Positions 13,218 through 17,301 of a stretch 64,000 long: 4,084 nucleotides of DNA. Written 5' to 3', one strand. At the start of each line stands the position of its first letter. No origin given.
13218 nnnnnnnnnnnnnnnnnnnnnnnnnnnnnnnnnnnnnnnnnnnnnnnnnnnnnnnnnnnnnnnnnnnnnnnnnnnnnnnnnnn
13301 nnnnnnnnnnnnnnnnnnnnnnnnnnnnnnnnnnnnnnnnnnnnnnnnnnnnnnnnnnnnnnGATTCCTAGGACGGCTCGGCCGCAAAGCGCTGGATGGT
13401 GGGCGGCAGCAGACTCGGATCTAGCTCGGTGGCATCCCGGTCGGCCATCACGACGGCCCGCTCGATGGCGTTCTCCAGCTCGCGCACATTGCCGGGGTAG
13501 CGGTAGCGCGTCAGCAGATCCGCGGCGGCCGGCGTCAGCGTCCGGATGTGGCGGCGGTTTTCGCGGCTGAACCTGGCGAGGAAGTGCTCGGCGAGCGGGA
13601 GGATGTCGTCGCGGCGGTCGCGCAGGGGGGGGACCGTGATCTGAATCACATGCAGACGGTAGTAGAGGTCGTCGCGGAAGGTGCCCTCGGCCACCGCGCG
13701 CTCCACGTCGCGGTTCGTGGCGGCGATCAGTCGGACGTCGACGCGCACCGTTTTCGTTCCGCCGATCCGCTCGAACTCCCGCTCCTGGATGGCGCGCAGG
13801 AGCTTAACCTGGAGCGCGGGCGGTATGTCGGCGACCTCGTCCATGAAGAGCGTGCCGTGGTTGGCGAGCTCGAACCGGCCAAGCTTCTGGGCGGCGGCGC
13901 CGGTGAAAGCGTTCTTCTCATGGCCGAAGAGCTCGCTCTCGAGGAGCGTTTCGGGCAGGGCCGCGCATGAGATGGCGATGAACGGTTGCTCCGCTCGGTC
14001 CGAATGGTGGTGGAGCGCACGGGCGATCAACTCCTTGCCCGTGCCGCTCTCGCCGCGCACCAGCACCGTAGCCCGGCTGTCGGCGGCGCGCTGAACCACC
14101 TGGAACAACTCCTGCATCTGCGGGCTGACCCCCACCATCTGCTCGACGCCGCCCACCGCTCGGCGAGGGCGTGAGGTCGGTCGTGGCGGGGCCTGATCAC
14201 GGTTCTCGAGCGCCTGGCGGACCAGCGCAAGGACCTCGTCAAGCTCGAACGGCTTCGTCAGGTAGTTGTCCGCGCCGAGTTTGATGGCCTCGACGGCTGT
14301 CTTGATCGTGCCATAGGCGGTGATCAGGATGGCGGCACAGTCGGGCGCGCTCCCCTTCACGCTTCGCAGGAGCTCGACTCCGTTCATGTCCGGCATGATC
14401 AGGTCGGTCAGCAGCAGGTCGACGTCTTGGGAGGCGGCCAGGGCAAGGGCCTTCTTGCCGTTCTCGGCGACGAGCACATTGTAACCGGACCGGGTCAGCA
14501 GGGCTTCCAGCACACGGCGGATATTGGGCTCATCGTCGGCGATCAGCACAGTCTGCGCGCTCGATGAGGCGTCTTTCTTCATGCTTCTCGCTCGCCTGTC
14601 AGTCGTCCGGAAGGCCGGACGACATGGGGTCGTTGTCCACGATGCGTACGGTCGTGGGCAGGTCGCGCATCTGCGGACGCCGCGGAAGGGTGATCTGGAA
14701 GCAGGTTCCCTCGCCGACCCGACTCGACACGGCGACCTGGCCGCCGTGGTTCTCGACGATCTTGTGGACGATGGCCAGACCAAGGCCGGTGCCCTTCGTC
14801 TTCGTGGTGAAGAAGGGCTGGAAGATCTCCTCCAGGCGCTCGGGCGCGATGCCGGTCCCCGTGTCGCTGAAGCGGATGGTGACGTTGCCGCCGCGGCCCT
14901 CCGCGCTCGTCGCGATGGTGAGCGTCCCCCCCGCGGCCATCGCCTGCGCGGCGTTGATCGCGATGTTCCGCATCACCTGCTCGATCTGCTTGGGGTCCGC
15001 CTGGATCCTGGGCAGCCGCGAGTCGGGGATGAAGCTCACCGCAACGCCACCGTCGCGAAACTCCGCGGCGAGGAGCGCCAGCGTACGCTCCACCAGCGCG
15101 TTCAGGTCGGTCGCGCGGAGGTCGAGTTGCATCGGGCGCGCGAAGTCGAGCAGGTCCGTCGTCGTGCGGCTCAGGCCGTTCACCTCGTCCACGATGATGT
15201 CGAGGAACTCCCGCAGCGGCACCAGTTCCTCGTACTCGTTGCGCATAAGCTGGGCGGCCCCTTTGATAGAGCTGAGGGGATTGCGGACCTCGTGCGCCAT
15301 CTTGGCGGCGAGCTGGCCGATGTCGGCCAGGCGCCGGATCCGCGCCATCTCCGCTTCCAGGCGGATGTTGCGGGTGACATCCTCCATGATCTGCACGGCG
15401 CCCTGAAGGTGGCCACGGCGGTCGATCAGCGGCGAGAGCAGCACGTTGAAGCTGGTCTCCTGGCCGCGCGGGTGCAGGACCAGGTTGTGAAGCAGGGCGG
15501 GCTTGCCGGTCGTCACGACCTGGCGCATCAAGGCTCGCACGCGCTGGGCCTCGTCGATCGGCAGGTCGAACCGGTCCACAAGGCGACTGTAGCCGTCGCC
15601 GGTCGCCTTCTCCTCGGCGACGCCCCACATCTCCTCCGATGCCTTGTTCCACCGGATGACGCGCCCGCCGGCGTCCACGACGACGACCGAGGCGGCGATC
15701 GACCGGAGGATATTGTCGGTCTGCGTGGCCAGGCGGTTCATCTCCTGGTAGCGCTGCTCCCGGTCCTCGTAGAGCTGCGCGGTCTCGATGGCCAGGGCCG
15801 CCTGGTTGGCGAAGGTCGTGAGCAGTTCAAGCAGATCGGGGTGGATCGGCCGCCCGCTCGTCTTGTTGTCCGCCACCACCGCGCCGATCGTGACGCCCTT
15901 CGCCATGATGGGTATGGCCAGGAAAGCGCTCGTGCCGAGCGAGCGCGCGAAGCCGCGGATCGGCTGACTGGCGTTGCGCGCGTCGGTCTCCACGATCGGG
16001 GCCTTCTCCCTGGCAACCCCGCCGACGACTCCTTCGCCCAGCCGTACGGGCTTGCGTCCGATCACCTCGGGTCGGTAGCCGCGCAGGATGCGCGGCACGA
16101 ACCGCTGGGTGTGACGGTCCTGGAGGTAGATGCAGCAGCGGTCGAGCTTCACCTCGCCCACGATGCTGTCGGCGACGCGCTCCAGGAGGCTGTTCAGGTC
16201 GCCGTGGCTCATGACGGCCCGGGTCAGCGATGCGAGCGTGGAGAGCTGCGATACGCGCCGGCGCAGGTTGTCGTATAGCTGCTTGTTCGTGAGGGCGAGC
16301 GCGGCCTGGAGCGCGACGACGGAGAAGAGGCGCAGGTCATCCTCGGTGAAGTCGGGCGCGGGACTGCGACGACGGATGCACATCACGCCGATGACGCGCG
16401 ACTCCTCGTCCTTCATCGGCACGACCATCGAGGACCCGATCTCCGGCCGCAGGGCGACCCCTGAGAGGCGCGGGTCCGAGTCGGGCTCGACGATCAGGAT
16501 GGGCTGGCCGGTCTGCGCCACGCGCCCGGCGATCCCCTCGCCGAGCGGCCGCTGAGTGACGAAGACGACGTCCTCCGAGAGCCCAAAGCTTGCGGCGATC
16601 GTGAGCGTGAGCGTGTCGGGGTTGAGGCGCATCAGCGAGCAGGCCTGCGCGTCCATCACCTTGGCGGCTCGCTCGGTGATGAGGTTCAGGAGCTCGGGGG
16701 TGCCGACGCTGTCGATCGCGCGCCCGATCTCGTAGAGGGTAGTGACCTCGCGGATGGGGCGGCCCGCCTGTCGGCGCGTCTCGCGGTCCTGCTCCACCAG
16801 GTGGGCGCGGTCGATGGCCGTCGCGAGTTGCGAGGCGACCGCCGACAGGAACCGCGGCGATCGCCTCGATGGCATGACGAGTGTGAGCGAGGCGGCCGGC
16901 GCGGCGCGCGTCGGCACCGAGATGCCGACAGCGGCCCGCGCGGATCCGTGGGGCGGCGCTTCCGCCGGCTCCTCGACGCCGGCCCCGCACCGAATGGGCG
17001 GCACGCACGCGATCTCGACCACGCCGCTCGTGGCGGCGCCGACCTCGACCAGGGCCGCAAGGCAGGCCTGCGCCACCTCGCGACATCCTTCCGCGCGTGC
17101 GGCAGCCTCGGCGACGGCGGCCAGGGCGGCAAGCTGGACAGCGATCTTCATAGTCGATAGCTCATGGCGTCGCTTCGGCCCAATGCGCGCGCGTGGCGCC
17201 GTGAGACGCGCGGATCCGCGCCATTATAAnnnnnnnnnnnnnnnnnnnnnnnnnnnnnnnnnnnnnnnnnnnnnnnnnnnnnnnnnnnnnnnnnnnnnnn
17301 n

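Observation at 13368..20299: PrsK/PrsR/PrsT-like trio in a non-canonical form: soluble 3xGAF-PAS kinase, a sigma54 activator with no DNA-binding domain, and an ~860-aa TPR protein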

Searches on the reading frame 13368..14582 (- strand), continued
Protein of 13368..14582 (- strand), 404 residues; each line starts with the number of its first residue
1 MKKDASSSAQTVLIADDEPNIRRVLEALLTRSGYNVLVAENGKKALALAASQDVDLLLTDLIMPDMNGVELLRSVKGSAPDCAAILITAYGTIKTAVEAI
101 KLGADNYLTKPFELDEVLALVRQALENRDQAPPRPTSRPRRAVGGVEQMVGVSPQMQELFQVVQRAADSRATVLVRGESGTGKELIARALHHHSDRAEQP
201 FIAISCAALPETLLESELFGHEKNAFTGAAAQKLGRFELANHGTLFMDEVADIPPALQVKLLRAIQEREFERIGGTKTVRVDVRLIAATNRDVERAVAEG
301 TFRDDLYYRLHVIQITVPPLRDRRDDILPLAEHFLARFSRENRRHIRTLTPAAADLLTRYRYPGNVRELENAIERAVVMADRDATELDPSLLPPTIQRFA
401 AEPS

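Call 41: find_encoding_contigs(protein=P0007, flank=10000, max_places=2)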
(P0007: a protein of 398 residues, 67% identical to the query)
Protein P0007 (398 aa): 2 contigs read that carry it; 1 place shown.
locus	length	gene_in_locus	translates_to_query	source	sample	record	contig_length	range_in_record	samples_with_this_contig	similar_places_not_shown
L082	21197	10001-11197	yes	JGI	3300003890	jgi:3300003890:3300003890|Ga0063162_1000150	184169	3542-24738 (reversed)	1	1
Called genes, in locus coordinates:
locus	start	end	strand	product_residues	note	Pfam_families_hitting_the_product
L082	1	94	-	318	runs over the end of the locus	PF02541:Ppx-GppA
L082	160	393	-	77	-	PF09723:Zn_ribbon_8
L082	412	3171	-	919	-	PF01578:Cytochrom_C_asm, PF16327:CcmF_C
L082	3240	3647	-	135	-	PF03100:CcmE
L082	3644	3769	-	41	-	PF20077:CcmD_alt (weak)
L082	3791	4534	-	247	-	PF05685:Uma2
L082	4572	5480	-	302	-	PF01578:Cytochrom_C_asm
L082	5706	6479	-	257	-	PF01061:ABC2_membrane (weak), PF03379:CcmB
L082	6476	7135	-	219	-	PF00005:ABC_tran, PF13304:AAA_21 (faint)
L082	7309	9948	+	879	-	PF01590:GAF, PF13185:GAF_2, PF13492:GAF_3, PF01590:GAF, PF13185:GAF_2, PF13492:GAF_3, PF00989:PAS, PF08448:PAS_4, +3 more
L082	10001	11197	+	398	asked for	PF00072:Response_reg, PF00158:Sigma54_activat, PF01078:Mg_chelatase (weak), PF14532:Sigma54_activ_2, PF07728:AAA_5, PF25601:AAA_lid_14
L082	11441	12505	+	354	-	PF00072:Response_reg, PF07238:PilZ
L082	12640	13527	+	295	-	PF13240:Zn_Ribbon_1 (weak)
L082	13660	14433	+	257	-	PF00702:Hydrolase, PF13344:Hydrolase_6, PF13419:HAD_2 (faint), PF13242:Hydrolase_like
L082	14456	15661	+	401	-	PF02746:MR_MLE_N, PF13378:MR_MLE_C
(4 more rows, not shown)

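Call 44: search_solved_structures(query=window:13368-14582:-, max_evalue=1e-20)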
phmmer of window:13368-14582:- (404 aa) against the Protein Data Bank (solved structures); distinct sequences matched with E-value up to 1e-20: 39.
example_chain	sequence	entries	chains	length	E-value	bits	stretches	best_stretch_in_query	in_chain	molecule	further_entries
4l4u_A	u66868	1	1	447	4.1e-107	361.8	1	8-381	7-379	Transcriptional regulator (NtrC family)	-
1ny5_A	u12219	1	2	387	1.4e-106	360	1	11-381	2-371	transcriptional regulator (NtrC family)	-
5ep0_A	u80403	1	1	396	2.1e-92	313.3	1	11-396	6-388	Putative repressor protein luxO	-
3dzd_A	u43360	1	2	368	5e-92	312.1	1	11-383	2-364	Transcriptional regulator (NtrC family)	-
9qq6_C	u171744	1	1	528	1.1e-86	294.6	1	120-383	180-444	Nif-specific regulatory protein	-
1ojl_A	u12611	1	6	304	1.6e-86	294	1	148-381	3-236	TRANSCRIPTIONAL REGULATORY PROTEIN ZRAR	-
8pb9_D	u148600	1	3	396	3.5e-80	273.2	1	15-379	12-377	Transcriptional regulator FleQ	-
6jdi_A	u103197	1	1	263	5.6e-80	272.5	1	148-380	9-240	Nitrogen assimilation regulatory protein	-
8p53_C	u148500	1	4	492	6.7e-80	272.2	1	16-379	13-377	Transcriptional regulator FleQ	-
7ejw_C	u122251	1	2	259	2.7e-79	270.2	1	148-380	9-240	Transcriptional regulator FleQ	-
6j7e_A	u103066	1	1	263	2.8e-79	270.2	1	148-380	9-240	Nitrogen assimilation regulatory protein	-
5exp_A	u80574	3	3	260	2.9e-79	270.2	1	148-379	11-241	Transcriptional regulator FleQ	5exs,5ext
5exx_A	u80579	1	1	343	6.6e-79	269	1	148-380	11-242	Transcriptional regulator FleQ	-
6jdl_A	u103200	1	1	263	7.4e-79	268.8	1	148-380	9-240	Nitrogen assimilation regulatory protein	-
1ny6_A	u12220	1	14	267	3.2e-76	260.1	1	147-381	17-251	transcriptional regulator (NtrC family)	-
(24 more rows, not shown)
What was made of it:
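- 13368..14582 (-): Sigma-54 activator (bEBP) with REC + AAA+ + lid, an NAFTGA loop and no DNA-binding domain; 404 aa. Closest solved structures are Aquifex NtrC1 and NtrC4 (call 44).
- Closest known: Aquifex aeolicus NtrC1 / NtrC4. Same: Full-length alignment over REC + AAA+ (E 1e-107 to 5e-92, call 44).
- Mechanistic template: the closest solved structures are NtrC1 and NtrC4 (call 44).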

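Call 46: find_related_loci(query=window:13368-14582:-, collection=metagenome_contigs, flank=7000)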
Query window:13368-14582:- (404 aa) in metagenome_contigs; peptide patterns used: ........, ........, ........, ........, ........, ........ (x = any residue, [..] = any of these).
600 stretches matched a pattern (row limit reached: there are more); 549 encode a relative of the query (tblastn E <= 1e-3); the best 80 are kept; 80 distinct loci.
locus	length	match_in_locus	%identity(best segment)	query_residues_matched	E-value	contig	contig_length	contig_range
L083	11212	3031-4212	60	6-397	3e-157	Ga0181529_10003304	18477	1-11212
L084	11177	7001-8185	59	3-397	3e-156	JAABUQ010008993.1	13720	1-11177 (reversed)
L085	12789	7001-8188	58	4-397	9e-155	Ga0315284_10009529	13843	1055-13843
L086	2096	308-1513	55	5-404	7e-166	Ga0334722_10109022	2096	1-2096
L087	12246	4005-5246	57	3-404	6e-154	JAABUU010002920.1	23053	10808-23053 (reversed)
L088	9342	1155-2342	58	8-402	3e-153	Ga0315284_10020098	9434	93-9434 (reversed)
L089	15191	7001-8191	57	1-397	5e-152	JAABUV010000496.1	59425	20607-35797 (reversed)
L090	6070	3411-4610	55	6-401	1e-152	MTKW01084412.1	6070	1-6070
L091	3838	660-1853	58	5-397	2e-156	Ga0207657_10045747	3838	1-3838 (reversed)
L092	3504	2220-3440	56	12-398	7e-157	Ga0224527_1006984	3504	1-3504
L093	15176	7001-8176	57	6-397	8e-151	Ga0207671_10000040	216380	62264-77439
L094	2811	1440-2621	55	5-396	3e-157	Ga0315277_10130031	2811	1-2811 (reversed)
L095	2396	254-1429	58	9-397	1e-157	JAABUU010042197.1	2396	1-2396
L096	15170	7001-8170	58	9-397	2e-147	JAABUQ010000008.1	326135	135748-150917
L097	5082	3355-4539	57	7-397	4e-148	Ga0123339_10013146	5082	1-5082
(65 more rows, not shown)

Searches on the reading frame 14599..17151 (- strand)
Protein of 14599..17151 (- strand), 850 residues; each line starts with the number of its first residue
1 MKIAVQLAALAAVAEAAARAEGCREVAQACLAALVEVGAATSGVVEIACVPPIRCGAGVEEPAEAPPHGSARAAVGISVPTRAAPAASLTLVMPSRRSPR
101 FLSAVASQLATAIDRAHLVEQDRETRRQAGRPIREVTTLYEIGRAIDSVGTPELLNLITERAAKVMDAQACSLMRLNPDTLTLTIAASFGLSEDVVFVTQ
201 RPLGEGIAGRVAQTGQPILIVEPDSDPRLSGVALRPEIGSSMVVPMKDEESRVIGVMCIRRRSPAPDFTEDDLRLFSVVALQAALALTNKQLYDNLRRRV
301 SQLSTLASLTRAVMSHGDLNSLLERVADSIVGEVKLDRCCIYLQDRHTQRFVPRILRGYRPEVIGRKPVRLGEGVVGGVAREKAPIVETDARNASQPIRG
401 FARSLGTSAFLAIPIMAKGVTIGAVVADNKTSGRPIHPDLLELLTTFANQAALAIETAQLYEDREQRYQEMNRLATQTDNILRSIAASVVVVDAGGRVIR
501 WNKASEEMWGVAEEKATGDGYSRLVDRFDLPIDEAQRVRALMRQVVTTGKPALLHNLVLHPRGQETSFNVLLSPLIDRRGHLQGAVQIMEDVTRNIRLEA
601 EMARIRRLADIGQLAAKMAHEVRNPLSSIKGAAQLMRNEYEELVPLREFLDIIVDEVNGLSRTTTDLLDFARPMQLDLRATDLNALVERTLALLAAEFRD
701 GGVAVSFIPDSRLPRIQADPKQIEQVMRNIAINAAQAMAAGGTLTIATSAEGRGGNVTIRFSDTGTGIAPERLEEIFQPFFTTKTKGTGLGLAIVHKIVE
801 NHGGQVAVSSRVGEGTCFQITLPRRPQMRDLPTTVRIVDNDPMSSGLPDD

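Call 6: search_protein_families(library=ncbifam, proteins=[window:14599-17151:-], max_evalue=0.01)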
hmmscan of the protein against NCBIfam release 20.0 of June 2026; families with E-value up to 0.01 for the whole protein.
window:14599-17151:- (850 aa): 94 families (the best 25 are shown)
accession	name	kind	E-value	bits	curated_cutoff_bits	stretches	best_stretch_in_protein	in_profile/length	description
NF008468.0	PRK11360.1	equivalog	1.5e-96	324.1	646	1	469-828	261-612/616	two-component system sensor histidine kinase AtoS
NF007688.0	PRK10364.1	equivalog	7.7e-71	239.2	479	1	597-830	226-457/460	two-component system sensor histidine kinase ZraS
NF010411.0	PRK13837.1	equivalog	1.8e-54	185.1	647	1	582-833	421-684/828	two-component system VirA-like sensor kinase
NF046044.1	PnpS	equivalog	2.3e-49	168.5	400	1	451-823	30-390/390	two-component system histidine kinase PnpS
NF052574.1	HisKinEspCMyxo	equivalog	1.4e-45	155.7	1200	1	434-830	246-643/785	serine histidine kinase EspC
NF038348.1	T2SS_HK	subfamily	7.1e-41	140.3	450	1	657-825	408-574/574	histidine kinase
NF053867.1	SprKinKinDBac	equivalog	6.1e-39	133.8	775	1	594-824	269-497/500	sporulation kinase KinD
NF046020.1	HisKinCckABruc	equivalog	5.3e-38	130.4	1000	1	481-826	351-709/868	cell cycle histidine kinase CckA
NF052573.1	HisKinEspAMyxo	equivalog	2.1e-37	128.6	1400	1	463-835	245-622/755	serine histidine kinase EspA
NF033092.0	HK_WalK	equivalog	2.7e-37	128.6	725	1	457-823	243-593/594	cell wall metabolism sensor histidine kinase WalK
NF010076.0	PRK13557.1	subfamily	5e-36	124.2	631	1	558-829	108-399/540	histidine kinase famiy protein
NF041777.1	sens_FixL_Rhizob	equivalog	1.8e-35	122.5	850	1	471-824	118-481/485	sensor protein FixL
TIGR02966.1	phoR_proteo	equivalog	1.9e-34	119.2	334.2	1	473-821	3-332/333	phosphate regulon sensor histidine kinase PhoR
NF045911.1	TCSHisKinNblS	equivalog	3.9e-34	118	1000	1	435-822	231-618/621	two-component system sensor histidine kinase NblS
TIGR02956.1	TMAO_torS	equivalog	4.5e-33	114.4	676.5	1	615-823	468-681/967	TMAO reductase system sensor histidine kinase/response regulator TorS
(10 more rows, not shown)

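Call 7: search_protein_families(library=pfam, proteins=[window:14599-17151:-], max_evalue=0.1)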
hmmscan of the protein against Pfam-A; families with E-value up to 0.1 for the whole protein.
window:14599-17151:- (850 aa): 15 families
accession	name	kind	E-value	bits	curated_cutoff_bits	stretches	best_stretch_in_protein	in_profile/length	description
PF01590.32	GAF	-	7.8e-41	140.2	22.4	2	153-287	4-133/133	GAF domain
PF13185.12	GAF_2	-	2.1e-38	132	28.6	2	153-287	6-135/136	GAF domain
PF02518.31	HATPase_c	-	1.2e-28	100.2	26.4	1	719-825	2-110/111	Histidine kinase-, DNA gyrase B-, and HSP90-like ATPase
PF13492.12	GAF_3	-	8.4e-27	94.6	27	2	153-289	4-129/129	GAF domain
PF08448.16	PAS_4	-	1.1e-14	55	23.1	1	483-594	2-107/110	PAS fold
PF00512.31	HisKA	-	1.1e-14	54.7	26.9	1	612-672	3-62/66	His Kinase A (phospho-acceptor) domain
PF00989.32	PAS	-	1.2e-06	28.9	22.6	1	478-592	3-113/113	PAS fold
PF13426.13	PAS_9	-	6.6e-06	26.8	27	1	488-593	3-102/103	PAS domain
PF13188.13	PAS_8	-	1e-05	25.7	21.8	1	480-537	5-59/65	PAS domain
PF13581.12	HATPase_c_2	-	0.0071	16.8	27.4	1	731-820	43-125/127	Histidine kinase-like ATPase domain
PF00482.28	T2SSF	-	0.01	16.2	25.2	0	580-657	13-88/125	Type II secretion system (T2SS), protein F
PF10090.15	HPTransfase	-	0.025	14.8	22.9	1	720-770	29-77/123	Histidine phosphotransferase C-terminal domain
PF13596.12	PAS_10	-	0.026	15.6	22.1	0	479-593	2-106/106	PAS domain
PF12860.13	PAS_7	-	0.034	14.7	27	0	483-596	2-111/115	PAS fold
PF14501.12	HATPase_c_5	-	0.054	13.9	22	1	729-810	12-90/102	GHKL domain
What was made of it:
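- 14599..17151 (-): Soluble sensor histidine kinase: degenerate N-terminal region (1-140), GAF, GAF, PAS, HisKA, HATPase_c. Pfam domains (call 7).
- Checked: Pfam finds two GAF stretches, PAS_4 483-594, HisKA and HATPase_c (call 7).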

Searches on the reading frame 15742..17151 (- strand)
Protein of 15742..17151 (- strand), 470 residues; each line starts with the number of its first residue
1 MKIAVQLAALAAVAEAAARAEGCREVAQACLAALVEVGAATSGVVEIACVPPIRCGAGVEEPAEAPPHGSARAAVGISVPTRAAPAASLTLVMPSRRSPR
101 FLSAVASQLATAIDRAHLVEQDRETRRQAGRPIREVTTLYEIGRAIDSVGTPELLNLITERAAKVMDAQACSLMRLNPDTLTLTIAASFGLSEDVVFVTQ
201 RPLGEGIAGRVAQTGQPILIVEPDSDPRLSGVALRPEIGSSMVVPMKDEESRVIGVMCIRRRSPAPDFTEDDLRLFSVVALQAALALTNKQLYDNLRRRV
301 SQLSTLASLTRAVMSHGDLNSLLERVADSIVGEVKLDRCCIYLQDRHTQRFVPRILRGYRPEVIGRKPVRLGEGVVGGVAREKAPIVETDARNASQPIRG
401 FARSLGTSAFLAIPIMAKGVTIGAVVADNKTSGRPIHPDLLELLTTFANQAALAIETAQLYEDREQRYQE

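Call 79: search_protein_families(library=ncbifam, proteins=[window:15742-17151:-], max_evalue=0.1)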
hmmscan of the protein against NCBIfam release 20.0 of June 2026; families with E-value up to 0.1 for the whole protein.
window:15742-17151:- (470 aa): 7 families
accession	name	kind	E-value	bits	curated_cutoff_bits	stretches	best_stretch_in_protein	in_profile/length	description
TIGR01817.1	nifA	equivalog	1.6e-15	56.8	528.85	2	301-467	2-168/534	nif-specific transcriptional activator NifA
NF008283.0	PRK11061.1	equivalog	7.1e-14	51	583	2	305-462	4-161/748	phosphoenolpyruvate--protein phosphotransferase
NF038230.1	Regu_Geo_Pelo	equivalog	1.7e-09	36.2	1200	2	317-462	17-165/935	GPMC system transcriptional regulator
NF047786.1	his_kin_MadS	equivalog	7.5e-08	31.9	500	2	241-305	130-195/434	MadS family sensor histidine kinase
NF011958.0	PRK15429.1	equivalog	3.7e-05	22.5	830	1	226-350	105-234/692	formate hydrogenlyase transcriptional activator FlhA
NF041606.1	dguan_cyc_DgcA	equivalog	0.022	13.7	370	0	239-294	121-176/340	diguanylate cyclase DgcA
TIGR02916.1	PEP_his_kin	equivalog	0.048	12.2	300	0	408-462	410-464/679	XrtA/PEP-CTERM system histidine kinase PrsK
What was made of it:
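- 14599..17151 (-): GAF2 resembles the NifA/PtsP GAF (call 79).
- On PrsK (TIGR02916): The sensor half scores 12.2 bits (call 79).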

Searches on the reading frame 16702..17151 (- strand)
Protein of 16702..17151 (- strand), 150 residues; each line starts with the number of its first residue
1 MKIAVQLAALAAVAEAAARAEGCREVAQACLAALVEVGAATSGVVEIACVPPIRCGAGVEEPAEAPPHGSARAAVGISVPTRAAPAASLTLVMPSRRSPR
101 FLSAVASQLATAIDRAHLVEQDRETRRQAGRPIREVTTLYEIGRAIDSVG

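Call 51: search_protein_families(library=pfam, proteins=[window:16702-17151:-], max_evalue=1)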
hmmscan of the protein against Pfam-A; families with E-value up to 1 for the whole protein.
window:16702-17151:- (150 aa): 0 families

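Call 64: predict_structure(protein=window:16702-17151:-)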
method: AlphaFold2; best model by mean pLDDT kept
length: 150 residues; sequences in the alignment: 1
mean_pLDDT: 52.4   pTM: 0.39
mean pLDDT of the five models: 52.4, 46.6, 45.2, 42.8, 42.3
residues with pLDDT >= 90: 0; 70-90: 10; 50-70: 76; < 50: 64
segments of 3 or more residues with pLDDT < 50: 42-76, 78-89, 139-150
pLDDT, mean of each block of 10 residues (from residue 1): 53 61 57 57 44 37 38 46 47 53 58 60 75 57 43
secondary structure, 60 per line:
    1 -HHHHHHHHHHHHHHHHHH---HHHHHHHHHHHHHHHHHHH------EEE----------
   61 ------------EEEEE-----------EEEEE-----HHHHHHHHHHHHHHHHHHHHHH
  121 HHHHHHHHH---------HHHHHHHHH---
elements in order: H2-19 H23-41 E48-50 E73-77 E89-93 H99-129 H139-147
